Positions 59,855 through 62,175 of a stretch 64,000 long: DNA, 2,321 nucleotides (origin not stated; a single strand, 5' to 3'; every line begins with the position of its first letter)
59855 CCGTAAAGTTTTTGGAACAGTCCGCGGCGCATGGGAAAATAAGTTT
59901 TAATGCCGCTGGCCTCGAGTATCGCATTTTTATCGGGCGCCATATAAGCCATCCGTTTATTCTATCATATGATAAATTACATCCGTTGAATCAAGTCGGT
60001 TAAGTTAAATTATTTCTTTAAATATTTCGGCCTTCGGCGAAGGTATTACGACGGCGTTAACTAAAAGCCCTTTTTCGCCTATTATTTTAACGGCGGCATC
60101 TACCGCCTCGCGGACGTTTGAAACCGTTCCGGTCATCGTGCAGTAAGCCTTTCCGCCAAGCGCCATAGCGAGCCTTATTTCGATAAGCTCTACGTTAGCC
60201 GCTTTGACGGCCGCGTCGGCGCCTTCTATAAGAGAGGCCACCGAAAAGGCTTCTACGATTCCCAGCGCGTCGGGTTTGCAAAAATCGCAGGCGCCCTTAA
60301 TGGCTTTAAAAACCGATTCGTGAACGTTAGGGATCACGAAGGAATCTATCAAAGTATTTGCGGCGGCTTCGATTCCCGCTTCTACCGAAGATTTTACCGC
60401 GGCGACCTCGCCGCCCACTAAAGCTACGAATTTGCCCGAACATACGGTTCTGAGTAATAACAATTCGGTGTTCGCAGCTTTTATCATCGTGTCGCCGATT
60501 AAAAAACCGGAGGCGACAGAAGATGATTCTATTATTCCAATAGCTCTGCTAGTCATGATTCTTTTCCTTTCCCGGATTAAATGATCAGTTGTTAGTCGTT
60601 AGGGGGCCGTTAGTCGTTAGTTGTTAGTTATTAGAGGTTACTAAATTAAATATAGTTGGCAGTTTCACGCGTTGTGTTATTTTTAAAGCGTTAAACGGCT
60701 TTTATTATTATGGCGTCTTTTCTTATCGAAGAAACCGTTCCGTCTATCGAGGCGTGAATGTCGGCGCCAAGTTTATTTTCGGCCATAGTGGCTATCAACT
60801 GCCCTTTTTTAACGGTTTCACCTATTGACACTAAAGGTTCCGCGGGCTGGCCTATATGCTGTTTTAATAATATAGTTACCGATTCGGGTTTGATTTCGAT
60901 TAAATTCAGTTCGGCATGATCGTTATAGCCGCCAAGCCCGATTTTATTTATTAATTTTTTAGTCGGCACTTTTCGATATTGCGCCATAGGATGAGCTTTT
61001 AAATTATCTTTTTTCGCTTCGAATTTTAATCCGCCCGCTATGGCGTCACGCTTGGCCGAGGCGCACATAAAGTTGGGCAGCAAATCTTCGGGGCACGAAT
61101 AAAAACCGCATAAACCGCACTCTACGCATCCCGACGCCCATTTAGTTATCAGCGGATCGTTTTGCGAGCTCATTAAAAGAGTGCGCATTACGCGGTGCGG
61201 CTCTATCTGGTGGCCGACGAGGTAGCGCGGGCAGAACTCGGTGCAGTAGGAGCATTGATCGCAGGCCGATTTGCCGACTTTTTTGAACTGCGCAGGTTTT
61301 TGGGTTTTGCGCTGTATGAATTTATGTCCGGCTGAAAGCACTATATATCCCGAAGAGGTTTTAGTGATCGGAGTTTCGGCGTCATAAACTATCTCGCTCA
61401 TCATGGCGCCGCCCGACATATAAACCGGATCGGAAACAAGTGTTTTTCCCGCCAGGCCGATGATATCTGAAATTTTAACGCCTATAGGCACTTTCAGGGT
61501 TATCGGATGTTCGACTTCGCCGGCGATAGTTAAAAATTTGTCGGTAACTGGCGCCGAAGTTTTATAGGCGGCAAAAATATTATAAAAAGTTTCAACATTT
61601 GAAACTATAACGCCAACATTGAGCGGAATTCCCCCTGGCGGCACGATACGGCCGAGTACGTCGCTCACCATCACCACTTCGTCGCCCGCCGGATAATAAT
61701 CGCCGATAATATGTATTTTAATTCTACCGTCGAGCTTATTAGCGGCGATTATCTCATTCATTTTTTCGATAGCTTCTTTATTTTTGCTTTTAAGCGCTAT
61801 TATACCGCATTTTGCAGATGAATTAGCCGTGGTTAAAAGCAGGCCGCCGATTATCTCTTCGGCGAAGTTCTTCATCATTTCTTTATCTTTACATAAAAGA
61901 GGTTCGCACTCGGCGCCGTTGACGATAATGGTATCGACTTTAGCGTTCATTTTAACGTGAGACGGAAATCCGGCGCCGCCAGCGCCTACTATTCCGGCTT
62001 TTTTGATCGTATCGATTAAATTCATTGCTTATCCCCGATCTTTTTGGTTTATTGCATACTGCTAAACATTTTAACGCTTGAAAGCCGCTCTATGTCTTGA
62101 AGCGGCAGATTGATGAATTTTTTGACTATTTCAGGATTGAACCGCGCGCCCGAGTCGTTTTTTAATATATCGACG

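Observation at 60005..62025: Solitary PduS-like/PduT pair with no other microcompartment genes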

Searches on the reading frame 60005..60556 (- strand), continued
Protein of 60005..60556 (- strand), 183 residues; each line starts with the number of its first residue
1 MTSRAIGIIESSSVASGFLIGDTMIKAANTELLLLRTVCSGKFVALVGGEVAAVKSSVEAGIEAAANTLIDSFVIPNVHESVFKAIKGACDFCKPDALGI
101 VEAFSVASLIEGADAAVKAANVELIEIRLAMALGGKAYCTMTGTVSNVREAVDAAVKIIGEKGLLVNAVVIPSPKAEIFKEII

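Call 37: search_solved_structures(query=window:60005-60556:-, show_alignments=2, max_evalue=0.00001)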
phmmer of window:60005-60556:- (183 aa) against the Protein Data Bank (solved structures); distinct sequences matched with E-value up to 0.00001: 47.
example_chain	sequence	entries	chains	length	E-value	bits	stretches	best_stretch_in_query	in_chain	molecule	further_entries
3pac_A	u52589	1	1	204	6.1e-47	163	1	3-182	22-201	Shell protein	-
3nwg_A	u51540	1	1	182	2.5e-46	161.1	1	4-176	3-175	Microcompartments protein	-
3n79_A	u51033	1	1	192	1.5e-45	158.5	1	3-182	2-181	PduT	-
8t6n_A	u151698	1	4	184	2.9e-45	157.6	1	3-182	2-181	T33-27.1 : B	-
4nwn_A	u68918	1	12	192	5.5e-43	150.2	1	3-182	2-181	Uncharacterized protein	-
3vcd_A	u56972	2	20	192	5.6e-43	150.2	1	3-182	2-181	Propanediol utilization polyhedral body protein PduT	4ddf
6fdb_A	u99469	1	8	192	2.7e-41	144.7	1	3-182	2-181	Propanediol utilization protein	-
5dii_A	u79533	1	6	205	1.3e-23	87.2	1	5-162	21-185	Microcompartments protein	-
5dih_A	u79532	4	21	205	3.3e-22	82.7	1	5-162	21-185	Microcompartments protein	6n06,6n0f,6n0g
8ui2_A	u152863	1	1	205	2.3e-20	76.7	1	5-175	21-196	T33-ml28-redesigned-tandem-BMC-T-fold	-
8un1_B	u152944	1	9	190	1.6e-18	70.7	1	5-171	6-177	T33-ml23-redesigned-tandem-BMC-T-fold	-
8uf0_B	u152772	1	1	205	2.1e-18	70.3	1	5-171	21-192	T33-ml23-redesigned-tandem-BMC-T-fold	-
8ukm_A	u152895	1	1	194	6.9e-18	68.6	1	5-176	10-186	T33-ml30-redesigned-tandem-BMC-T-fold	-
6ner_A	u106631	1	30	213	5.1e-14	56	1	95-177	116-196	BMC-H tandem fusion protein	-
4qiv_A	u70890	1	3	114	5e-10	43.1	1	4-86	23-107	Bacterial microcompartments family protein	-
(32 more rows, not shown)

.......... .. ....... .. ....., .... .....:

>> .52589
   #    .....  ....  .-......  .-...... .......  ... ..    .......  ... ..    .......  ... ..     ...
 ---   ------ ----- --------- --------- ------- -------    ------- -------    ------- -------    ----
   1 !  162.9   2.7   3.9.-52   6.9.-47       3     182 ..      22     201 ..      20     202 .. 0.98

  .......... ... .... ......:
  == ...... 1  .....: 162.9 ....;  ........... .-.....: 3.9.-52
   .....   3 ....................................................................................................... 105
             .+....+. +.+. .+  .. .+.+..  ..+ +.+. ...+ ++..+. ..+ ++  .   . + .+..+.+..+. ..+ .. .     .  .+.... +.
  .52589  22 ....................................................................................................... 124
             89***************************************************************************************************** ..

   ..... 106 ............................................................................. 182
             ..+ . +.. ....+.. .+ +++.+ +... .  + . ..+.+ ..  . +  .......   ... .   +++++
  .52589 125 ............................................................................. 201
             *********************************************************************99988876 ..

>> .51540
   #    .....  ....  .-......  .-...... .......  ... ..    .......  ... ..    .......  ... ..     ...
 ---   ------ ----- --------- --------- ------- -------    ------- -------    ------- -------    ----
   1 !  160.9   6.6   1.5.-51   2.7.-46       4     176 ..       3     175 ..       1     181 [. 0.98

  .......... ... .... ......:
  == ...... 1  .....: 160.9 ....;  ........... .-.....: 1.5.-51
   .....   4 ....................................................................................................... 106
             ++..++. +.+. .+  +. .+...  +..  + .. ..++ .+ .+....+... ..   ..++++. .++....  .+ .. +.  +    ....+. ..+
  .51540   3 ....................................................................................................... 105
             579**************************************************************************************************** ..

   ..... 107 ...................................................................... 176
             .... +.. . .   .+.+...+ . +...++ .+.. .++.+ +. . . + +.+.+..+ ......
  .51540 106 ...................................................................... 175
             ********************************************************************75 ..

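Call 47: list_cluster_members(proteins=[L012:5983-6531:+, L010:1377-1925:+, window:60008-60556:-])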
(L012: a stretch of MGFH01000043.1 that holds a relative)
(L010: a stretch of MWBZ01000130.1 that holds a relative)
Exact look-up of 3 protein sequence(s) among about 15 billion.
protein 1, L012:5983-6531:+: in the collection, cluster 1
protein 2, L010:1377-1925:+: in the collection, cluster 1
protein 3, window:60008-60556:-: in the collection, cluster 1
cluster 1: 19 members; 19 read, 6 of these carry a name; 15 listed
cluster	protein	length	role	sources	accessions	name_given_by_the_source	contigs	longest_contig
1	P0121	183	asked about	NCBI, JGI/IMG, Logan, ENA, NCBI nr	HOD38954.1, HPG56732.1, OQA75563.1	MAG TPA: BMC domain-containing protein [Candidatus Wallbacteria bacterium] | MAG: hypothetical protein BWY32_03280 [bacterium ADurb.Bin243]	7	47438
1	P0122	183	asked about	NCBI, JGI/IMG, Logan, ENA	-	microcompartment protein CcmL/EutN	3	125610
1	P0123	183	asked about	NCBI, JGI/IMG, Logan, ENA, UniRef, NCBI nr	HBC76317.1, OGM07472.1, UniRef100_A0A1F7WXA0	MAG: propanediol utilization protein [Candidatus Wallbacteria bacterium GWC2_49_35] | Propanediol utilization protein n=1 Tax=Candidatus Wallbacteria bacterium GWC2_49_35 ...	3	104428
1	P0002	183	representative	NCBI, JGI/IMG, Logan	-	-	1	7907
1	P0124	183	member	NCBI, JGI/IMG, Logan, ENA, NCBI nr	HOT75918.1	MAG TPA: BMC domain-containing protein [Candidatus Wallbacteria bacterium] | BMC domain-containing protein [Candidatus Wallbacteria bacterium]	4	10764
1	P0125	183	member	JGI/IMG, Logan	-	microcompartment protein CcmL/EutN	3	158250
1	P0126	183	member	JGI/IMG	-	microcompartment protein CcmL/EutN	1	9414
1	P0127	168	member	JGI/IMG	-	-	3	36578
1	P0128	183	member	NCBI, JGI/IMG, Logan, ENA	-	-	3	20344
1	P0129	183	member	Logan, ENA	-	-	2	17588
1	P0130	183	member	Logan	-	-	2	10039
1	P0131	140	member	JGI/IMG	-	-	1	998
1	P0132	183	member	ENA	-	-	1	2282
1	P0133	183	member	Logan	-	-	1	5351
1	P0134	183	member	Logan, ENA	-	-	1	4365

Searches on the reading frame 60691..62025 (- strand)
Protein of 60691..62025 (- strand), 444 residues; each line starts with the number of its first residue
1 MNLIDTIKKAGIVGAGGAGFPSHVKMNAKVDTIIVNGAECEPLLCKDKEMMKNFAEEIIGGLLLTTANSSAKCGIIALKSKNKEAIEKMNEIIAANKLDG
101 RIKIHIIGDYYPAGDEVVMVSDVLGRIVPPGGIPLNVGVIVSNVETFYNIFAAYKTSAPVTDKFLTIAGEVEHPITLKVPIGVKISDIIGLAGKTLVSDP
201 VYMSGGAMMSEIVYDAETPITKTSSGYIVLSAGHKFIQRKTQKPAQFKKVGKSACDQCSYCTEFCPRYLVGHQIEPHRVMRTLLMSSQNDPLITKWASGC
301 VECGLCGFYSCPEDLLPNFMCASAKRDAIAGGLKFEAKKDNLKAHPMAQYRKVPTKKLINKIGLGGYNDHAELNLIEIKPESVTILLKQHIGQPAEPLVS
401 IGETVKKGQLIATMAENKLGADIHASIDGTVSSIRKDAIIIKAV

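Call 3: search_protein_families(library=pfam, proteins=[window:60691-62025:-], max_evalue=0.01)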
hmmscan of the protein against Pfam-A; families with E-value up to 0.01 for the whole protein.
window:60691-62025:- (444 aa): 9 families
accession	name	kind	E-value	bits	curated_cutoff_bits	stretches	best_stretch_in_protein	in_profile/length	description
PF01512.22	Complex1_51K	-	1.6e-45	155.1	31.2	1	7-151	1-149/150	Nuo51 FMN-binding domain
PF13375.12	RnfC_N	-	4.5e-15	56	25.6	1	380-438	27-84/101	RnfC Barrel sandwich hybrid domain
PF13534.11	Fer4_17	-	2.8e-14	53.8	22.2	1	254-315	1-60/61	4Fe-4S dicluster domain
PF00364.28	Biotin_lipoyl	-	1.8e-05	24.9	22.1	1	395-437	17-59/73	Biotin-requiring enzyme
PF10531.15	SLBB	-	0.00019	21.6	27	1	166-193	3-30/55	SLBB domain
PF13187.11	Fer4_9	-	0.00032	21.1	27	1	254-314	1-50/52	4Fe-4S dicluster domain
PF13237.11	Fer4_10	-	0.00057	20.2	25.5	0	252-267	6-21/53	4Fe-4S dicluster domain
PF12838.12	Fer4_7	-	0.0062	17.4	27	0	255-313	2-50/52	4Fe-4S dicluster domain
PF14697.11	Fer4_21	-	0.0089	16.6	35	0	242-266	28-52/59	4Fe-4S dicluster domain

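Call 4: search_protein_families(library=ncbifam, proteins=[window:60691-62025:-], max_evalue=0.01)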
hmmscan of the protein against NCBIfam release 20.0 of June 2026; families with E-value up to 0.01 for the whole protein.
window:60691-62025:- (444 aa): 9 families
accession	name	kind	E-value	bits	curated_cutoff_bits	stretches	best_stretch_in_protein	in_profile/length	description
TIGR01945.1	rnfC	subfamily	5.5e-72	242.7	245.95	2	2-314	123-417/435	RnfABCDGE type electron transport complex subunit C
NF003454.1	PRK05035.1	equivalog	2.8e-64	217.6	345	2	2-314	125-421/556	electron transport complex subunit RsxC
TIGR04481.1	PR_assoc_PrdC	equivalog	1.1e-63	215.6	490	2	2-231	75-306/425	proline reductase-associated electron transfer protein PrdC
NF041837.1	rnfC_Methano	equivalog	5.8e-32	111.1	650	3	120-313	237-411/438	Rnf electron transport complex subunit RnfC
TIGR01959.1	nuoF_fam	equivalog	2.9e-14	52.3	558.65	1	3-108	38-149/410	NADH-quinone oxidoreductase subunit NuoF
NF010120.0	PRK13596.1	equivalog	1.3e-10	40.4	389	1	3-94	43-141/433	NADH-quinone oxidoreductase subunit NuoF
NF008436.0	PRK11278.1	equivalog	8.9e-10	38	749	1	3-110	51-165/448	NADH-quinone oxidoreductase subunit NuoF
NF006761.0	PRK09282.1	domain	0.0059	15.1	402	1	389-434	527-572/591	pyruvate carboxylase subunit B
NF005503.0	PRK07118.1-2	equivalog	0.0072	15.6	252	0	246-314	160-227/292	RnfABCDGE type electron transport complex subunit B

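Call 38: search_solved_structures(query=window:60691-62025:-, show_alignments=1, max_evalue=0.00001)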
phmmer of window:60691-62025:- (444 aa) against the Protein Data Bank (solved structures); distinct sequences matched with E-value up to 0.00001: 28.
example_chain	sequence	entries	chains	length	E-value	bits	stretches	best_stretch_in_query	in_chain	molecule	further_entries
7zc6_C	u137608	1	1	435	1.6e-49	172.2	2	3-312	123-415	RnfC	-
9eri_C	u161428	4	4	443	1.4e-44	155.9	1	7-330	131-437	Na(+)-translocating ferredoxin:NAD(+) oxidoreductase complex subunit C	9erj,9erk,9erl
8ahx_C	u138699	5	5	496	1.3e-39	139.5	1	3-327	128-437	Ion-translocating oxidoreductase complex subunit C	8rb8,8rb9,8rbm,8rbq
9f5x_B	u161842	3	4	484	2.5e-10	43.1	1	3-127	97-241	NADH dehydrogenase [ubiquinone] flavoprotein 1, mitochondrial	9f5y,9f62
7arc_F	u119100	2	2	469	2.2e-09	40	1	3-89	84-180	51 kDa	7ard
7ar7_F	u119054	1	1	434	2.1e-07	33.5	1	4-82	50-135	NADH dehydrogenase [ubiquinone] flavoprotein 1, mitochondrial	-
6x89_V1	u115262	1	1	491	2.1e-07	33.4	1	4-125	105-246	NADH dehydrogenase [ubiquinone] flavoprotein 1, mitochondrial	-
8e73_V1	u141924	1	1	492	2.1e-07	33.4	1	4-125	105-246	NDUV1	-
7a23_A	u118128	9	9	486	2.7e-07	33.1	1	4-82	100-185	51kDa | NADH dehydrogenase [ubiquinone] flavoprotein 1, mitochondrial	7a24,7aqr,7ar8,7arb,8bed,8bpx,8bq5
6gcs_B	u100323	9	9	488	5.9e-07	32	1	3-96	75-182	51-KDA PROTEIN (NUBM) | Subunit NUBM of NADH:Ubiquinone Oxidoreductase (Complex I) | NADH dehydrogenase [ubiquinone] flavoprotein 1, mitochondrial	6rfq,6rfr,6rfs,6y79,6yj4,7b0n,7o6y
8qby_F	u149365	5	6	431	1e-06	31.2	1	3-80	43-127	NADH-quinone oxidoreductase subunit F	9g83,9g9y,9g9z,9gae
7tgh_V1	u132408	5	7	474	1.1e-06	31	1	3-80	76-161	NADH dehydrogenase [ubiquinone] flavoprotein 1, mitochondrial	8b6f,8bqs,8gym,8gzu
8ba0_F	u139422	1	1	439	1.3e-06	30.9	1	4-92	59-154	NADH dehydrogenase [ubiquinone] flavoprotein 1, mitochondrial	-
8b9z_F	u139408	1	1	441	1.3e-06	30.9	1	4-92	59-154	NADH dehydrogenase [ubiquinone] flavoprotein 1, mitochondrial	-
8esw_V1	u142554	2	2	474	1.5e-06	30.6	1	4-91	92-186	NADH dehydrogenase [ubiquinone] flavoprotein 1, mitochondrial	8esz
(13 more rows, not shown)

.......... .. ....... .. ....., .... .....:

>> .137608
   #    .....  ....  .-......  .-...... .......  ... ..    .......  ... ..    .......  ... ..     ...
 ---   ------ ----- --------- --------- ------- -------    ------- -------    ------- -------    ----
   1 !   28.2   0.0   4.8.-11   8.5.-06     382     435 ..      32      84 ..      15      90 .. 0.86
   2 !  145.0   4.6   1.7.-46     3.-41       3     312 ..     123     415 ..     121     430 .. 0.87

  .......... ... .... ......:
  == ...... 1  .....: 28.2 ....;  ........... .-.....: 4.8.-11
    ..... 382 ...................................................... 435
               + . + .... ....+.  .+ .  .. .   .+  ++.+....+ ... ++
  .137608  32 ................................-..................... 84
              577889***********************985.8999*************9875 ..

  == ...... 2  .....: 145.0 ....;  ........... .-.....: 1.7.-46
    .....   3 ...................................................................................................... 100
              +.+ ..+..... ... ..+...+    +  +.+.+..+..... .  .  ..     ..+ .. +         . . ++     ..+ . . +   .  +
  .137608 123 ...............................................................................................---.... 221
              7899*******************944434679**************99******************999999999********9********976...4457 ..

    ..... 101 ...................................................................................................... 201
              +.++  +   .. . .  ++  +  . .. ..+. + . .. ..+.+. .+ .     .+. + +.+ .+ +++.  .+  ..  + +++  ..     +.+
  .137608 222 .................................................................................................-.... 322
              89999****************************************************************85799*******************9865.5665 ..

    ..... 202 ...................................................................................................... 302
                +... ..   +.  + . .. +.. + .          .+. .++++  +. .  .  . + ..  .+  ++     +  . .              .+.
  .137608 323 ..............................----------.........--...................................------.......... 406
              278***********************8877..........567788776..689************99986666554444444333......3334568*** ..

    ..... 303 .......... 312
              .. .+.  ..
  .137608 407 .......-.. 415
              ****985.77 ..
